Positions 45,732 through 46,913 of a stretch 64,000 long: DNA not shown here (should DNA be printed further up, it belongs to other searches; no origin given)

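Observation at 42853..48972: Orphan six-gene translationally coupled operon: UbiA prenyltransferase, radical SAM/SPASM, DAGK-fold lipid kinase, PurM/ThiL-like enzyme, alpha-oxoamine synthase, extended SDR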

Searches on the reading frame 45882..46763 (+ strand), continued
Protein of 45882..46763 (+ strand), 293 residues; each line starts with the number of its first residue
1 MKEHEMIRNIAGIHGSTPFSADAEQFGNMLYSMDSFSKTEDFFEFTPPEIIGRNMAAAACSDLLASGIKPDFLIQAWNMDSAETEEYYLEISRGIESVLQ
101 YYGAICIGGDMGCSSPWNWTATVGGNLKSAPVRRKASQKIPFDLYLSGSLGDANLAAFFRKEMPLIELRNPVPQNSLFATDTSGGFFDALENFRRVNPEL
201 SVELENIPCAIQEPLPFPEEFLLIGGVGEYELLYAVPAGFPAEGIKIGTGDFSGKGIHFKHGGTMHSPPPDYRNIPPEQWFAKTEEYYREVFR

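Call 82: find_related_loci(query=A5, collection=metagenome_contigs, flank=10000)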
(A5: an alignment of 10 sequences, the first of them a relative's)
Query A5 (330 aa) in metagenome_contigs; peptide patterns used: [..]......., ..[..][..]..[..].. (x = any residue, [..] = any of these).
323 stretches matched a pattern; 62 encode a relative of the query (tblastn E <= 1e-3); 62 distinct loci.
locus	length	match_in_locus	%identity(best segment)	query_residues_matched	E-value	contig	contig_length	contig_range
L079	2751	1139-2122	62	1-328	6e-147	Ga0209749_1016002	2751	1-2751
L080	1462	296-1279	63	1-328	2e-152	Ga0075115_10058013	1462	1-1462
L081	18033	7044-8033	63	1-330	9e-139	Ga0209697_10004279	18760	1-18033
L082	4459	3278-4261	56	1-328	2e-126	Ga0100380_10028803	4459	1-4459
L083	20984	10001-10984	59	1-328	1e-121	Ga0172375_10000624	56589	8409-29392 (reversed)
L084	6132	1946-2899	60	1-330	2e-120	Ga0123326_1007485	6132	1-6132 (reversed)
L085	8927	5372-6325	60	1-330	2e-120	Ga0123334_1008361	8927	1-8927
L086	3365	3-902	56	29-328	3e-114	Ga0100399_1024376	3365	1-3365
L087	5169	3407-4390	50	1-328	2e-110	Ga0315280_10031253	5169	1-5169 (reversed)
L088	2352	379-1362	51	1-328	2e-115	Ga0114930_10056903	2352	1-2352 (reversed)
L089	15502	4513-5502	52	1-330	2e-109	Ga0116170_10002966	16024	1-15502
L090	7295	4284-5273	52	1-330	1e-109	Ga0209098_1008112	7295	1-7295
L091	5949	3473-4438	50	1-320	3e-108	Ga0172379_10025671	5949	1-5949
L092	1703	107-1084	50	1-330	4e-115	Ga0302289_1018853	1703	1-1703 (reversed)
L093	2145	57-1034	50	1-328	7e-111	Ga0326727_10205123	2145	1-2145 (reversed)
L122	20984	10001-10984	36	1-328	1e-57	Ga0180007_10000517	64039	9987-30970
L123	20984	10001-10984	33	3-323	6e-49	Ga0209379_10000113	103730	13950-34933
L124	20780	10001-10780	38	3-260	1e-46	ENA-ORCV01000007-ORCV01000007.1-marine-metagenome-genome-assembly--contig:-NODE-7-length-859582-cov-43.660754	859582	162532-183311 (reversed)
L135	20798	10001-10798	35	3-261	9e-36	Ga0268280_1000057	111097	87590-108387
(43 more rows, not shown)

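Call 86: search_protein_families(library=pfam, proteins=[L135:7400-9337:+, L135:9350-9952:+, L135:10989-12257:+, L135:12261-13301:+, L135:17078-18271:+, L135:19287-20390:+, L124:10971-12263:+, L124:13141-14184:+, L124:14191-14994:+, L124:14999-16366:+], max_evalue=0.001)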
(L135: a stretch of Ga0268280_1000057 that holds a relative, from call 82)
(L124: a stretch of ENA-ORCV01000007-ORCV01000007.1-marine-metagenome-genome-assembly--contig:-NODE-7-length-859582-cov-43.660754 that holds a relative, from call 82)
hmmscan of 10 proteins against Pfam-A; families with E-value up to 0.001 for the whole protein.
L135:7400-9337:+ (645 aa): 1 family
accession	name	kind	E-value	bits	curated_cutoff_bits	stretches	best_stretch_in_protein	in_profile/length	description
PF01790.23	LGT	-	2.5e-28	99.5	24.9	1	48-289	13-233/240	Prolipoprotein diacylglyceryl transferase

L135:9350-9952:+ (200 aa): 1 family
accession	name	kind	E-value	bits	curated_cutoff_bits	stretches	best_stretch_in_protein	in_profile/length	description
PF05708.18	Peptidase_C92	-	1.3e-15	58.3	27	1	45-157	3-125/166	Permuted papain-like amidase enzyme, YaeF/YiiX, C92 family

L135:10989-12257:+ (422 aa): 3 families
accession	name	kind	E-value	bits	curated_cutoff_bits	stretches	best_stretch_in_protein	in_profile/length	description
PF00109.32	ketoacyl-synt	-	3.3e-36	125.6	20.8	1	11-258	2-248/252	Beta-ketoacyl synthase, N-terminal domain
PF02801.28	Ketoacyl-synt_C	-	3.2e-25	88.9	20.8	1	271-378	1-116/119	Beta-ketoacyl synthase, C-terminal domain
PF00108.29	Thiolase_N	-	8e-07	29.1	26.4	1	172-214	77-119/260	Thiolase, N-terminal domain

L135:12261-13301:+ (346 aa): 9 families
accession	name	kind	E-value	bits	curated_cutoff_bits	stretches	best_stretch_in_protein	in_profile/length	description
PF01370.27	Epimerase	-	5.2e-34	118.1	20.9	1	7-238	1-231/240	NAD dependent epimerase/dehydratase family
PF16363.11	GDP_Man_Dehyd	-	5.2e-19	69.3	27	1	8-143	1-155/332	GDP-mannose 4,6 dehydratase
PF01073.25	3Beta_HSD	-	8.5e-19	68.1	22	1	8-234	1-231/280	3-beta hydroxysteroid dehydrogenase/isomerase family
PF13460.12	NAD_binding_10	-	1e-13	52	27.2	1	11-187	1-149/184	NAD(P)H-binding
PF07993.18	NAD_binding_4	-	1.3e-13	51.1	20.1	1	9-189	1-210/258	Male sterility protein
PF05368.20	NmrA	-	9.4e-11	42.3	27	1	4-118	2-109/298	NmrA-like family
PF02719.21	Polysacc_synt_2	-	3.2e-07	30.2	20.2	1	7-113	1-125/293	Polysaccharide biosynthesis protein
PF00106.31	adh_short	-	1.3e-05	25.3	26.6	1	6-118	2-138/195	short chain dehydrogenase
PF04321.23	RmlD_sub_bind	-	5.7e-05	22.8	27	1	6-112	2-98/287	RmlD substrate binding domain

L135:17078-18271:+ (397 aa): 1 family
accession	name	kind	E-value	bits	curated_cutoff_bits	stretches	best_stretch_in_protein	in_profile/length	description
PF00155.27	Aminotran_1_2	-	1.1e-43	150.3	19.7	1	47-387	2-359/361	Aminotransferase class I and II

L135:19287-20390:+ (367 aa): 1 family
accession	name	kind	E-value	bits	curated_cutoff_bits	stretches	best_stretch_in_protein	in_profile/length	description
PF01594.21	AI-2E_transport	-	8e-43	147.3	34.3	1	13-352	3-325/327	AI-2E family transporter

L124:10971-12263:+ (430 aa): 1 family
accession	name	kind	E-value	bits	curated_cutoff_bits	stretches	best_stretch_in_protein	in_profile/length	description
PF00155.27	Aminotran_1_2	-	4.1e-53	181.3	19.7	1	77-416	2-360/361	Aminotransferase class I and II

L124:13141-14184:+ (347 aa): 1 family
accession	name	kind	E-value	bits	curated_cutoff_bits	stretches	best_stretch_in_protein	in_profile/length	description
PF01040.23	UbiA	-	4.3e-20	72.5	34.2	1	58-293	5-238/250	UbiA prenyltransferase family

L124:14191-14994:+ (267 aa): 6 families
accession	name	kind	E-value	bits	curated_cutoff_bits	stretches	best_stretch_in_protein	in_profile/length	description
PF00106.31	adh_short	-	3.3e-51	174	26.6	1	7-198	1-189/195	short chain dehydrogenase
PF13561.12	adh_short_C2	-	4.3e-33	115.3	27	1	13-199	1-184/236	Enoyl-(Acyl carrier protein) reductase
PF08659.16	KR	-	6.7e-19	68.9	22.6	1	10-175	4-166/180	KR domain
PF01370.27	Epimerase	-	3.4e-05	23.8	20.9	1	9-154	1-123/240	NAD dependent epimerase/dehydratase family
PF08643.16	DUF1776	-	6.2e-05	23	25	1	98-186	104-194/294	Fungal family of unknown function (DUF1776)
PF02719.21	Polysacc_synt_2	-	0.00023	20.9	20.2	1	9-83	1-79/293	Polysaccharide biosynthesis protein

L124:14999-16366:+ (455 aa): 3 families
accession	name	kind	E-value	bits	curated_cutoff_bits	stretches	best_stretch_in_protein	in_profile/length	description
PF04055.27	Radical_SAM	-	1e-12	49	29.5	1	167-324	3-160/166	Radical SAM superfamily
PF02310.24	B12-binding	-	0.00011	22.5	32.1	1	56-119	47-116/121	B12 binding domain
PF19864.5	Radical_SAM_N2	-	0.00017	21.5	29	1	85-127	84-125/151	Radical SAM proteins, N-terminal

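Call 89: search_protein_families(library=pfam, proteins=[L122:688-2982:+, L122:2996-4237:+, L122:4541-5329:+, L122:6640-7698:+, L122:11067-12170:+, L123:12253-13224:+, L123:13261-14235:+, L123:13959-15062:+, L123:15062-16417:+, L123:10995-12314:+], max_evalue=0.001)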
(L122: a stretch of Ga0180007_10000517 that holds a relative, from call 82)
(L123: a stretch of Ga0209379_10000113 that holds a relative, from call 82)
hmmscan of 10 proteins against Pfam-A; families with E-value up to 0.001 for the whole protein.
L122:688-2982:+ (764 aa): 1 family
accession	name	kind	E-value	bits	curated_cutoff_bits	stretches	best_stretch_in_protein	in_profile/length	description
PF03176.21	MMPL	-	2e-21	76.8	20.5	2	134-372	53-301/333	MMPL family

L122:2996-4237:+ (413 aa): 2 families
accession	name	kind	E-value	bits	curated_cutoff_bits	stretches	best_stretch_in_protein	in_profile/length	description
PF00109.32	ketoacyl-synt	-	6.9e-27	95.1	20.8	1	6-247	6-248/252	Beta-ketoacyl synthase, N-terminal domain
PF02801.28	Ketoacyl-synt_C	-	4e-14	53.1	20.8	1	256-368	1-118/119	Beta-ketoacyl synthase, C-terminal domain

L122:4541-5329:+ (262 aa): 1 family
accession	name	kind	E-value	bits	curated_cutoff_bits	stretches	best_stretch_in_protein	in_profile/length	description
PF21089.3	PKS_DH_N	-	0.00022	21.5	27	1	7-66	22-85/103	Polyketide synthase dehydratase domain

L122:6640-7698:+ (352 aa): 7 families
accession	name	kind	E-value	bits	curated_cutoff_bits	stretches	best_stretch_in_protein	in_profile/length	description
PF01370.27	Epimerase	-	3.7e-29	102.3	20.9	1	14-251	1-240/240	NAD dependent epimerase/dehydratase family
PF07993.18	NAD_binding_4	-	1.6e-18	67.2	20.1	1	55-195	66-210/258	Male sterility protein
PF01073.25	3Beta_HSD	-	1.4e-12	47.6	22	1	15-243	1-234/280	3-beta hydroxysteroid dehydrogenase/isomerase family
PF16363.11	GDP_Man_Dehyd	-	4.6e-07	30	27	1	15-144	1-150/332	GDP-mannose 4,6 dehydratase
PF13460.12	NAD_binding_10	-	5.8e-06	26.7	27.2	1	18-128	1-104/184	NAD(P)H-binding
PF04321.23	RmlD_sub_bind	-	2.7e-05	23.8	27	1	13-197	2-158/287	RmlD substrate binding domain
PF05368.20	NmrA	-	7e-05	23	27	1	11-80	2-73/298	NmrA-like family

L122:11067-12170:+ (367 aa): 0 families

L123:12253-13224:+ (323 aa): 2 families
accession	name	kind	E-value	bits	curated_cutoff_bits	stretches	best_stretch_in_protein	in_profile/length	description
PF00781.29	DAGK_cat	-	1.7e-08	34.6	23.6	1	17-117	3-97/125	Diacylglycerol kinase catalytic domain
PF19279.4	YegS_C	-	7.3e-08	32.8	27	1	183-312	18-147/158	YegS C-terminal NAD kinase beta sandwich-like domain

L123:13261-14235:+ (324 aa): 1 family
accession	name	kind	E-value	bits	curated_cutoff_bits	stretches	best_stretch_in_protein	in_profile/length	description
PF01040.23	UbiA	-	3.9e-24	85.7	34.2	1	35-276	5-244/250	UbiA prenyltransferase family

L123:13959-15062:+ (367 aa): 3 families
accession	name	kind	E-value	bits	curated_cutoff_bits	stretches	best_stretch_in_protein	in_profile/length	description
PF00106.31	adh_short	-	3.5e-53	180.4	26.6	1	106-295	1-187/195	short chain dehydrogenase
PF13561.12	adh_short_C2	-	7e-36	124.4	27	1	114-294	3-180/236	Enoyl-(Acyl carrier protein) reductase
PF08659.16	KR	-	2.5e-10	41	22.6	1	108-273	3-165/180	KR domain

L123:15062-16417:+ (451 aa): 2 families
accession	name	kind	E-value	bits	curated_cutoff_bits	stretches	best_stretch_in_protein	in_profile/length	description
PF04055.27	Radical_SAM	-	3.3e-10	40.8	29.5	1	167-324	3-160/166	Radical SAM superfamily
PF19864.5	Radical_SAM_N2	-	1e-05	25.4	29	1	79-148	77-146/151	Radical SAM proteins, N-terminal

L123:10995-12314:+ (439 aa): 2 families
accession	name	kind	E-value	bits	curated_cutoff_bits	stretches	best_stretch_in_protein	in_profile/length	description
PF00155.27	Aminotran_1_2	-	2.5e-55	188.6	19.7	1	78-419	2-360/361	Aminotransferase class I and II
PF01053.26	Cys_Met_Meta_PP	-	7.5e-05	21.9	27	1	126-253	56-181/381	Cys/Met metabolism PLP-dependent enzyme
